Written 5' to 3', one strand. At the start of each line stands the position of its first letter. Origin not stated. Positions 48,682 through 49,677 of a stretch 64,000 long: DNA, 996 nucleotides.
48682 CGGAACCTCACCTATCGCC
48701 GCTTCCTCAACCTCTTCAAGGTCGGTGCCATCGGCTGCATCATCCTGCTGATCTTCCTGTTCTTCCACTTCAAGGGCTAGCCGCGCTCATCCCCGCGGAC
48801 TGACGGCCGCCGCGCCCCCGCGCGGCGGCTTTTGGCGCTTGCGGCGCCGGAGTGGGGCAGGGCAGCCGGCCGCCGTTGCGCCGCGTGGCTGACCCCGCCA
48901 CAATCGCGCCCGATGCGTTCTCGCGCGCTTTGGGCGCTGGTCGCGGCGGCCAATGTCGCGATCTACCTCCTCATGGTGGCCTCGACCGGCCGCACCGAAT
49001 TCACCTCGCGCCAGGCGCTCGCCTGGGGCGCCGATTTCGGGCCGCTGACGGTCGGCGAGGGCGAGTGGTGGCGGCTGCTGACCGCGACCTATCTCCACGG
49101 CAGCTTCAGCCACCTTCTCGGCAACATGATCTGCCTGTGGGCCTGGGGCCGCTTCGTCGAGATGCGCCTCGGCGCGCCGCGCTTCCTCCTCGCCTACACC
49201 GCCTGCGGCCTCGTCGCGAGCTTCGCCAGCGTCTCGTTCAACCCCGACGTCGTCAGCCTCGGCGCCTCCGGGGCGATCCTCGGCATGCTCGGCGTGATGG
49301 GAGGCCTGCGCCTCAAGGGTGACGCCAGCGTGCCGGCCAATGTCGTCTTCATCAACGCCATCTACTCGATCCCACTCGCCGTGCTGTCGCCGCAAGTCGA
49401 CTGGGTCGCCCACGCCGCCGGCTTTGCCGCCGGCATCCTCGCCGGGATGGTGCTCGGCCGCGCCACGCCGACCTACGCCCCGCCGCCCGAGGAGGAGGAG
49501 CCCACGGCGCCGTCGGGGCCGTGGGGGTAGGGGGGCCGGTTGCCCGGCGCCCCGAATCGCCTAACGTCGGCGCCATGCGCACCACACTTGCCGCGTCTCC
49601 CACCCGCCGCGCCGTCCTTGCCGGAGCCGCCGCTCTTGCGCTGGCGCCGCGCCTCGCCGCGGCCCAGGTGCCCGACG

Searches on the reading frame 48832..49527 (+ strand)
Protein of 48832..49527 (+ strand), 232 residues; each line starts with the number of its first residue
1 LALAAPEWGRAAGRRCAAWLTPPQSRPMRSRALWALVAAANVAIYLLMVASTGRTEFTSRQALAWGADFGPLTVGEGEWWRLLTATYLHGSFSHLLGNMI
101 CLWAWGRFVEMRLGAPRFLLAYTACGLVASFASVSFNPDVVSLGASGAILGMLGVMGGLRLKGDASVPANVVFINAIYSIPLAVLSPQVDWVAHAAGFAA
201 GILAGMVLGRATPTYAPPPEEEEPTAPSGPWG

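Call 22: search_protein_families(library=pfam, proteins=[window:48832-49527:+], max_evalue=0.001)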
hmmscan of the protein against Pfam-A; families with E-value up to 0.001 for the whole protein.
window:48832-49527:+ (232 aa): 1 family
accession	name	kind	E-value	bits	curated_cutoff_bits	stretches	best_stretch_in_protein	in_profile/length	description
PF01694.28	Rhomboid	-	5.5e-30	104.9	22.6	1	77-210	2-142/143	Rhomboid domain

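Call 25: find_encoding_contigs(protein=window:48832-49527:+, flank=10000, max_places=6)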
Protein window:48832-49527:+ (232 aa): no gene with exactly this product is on record in the collection.
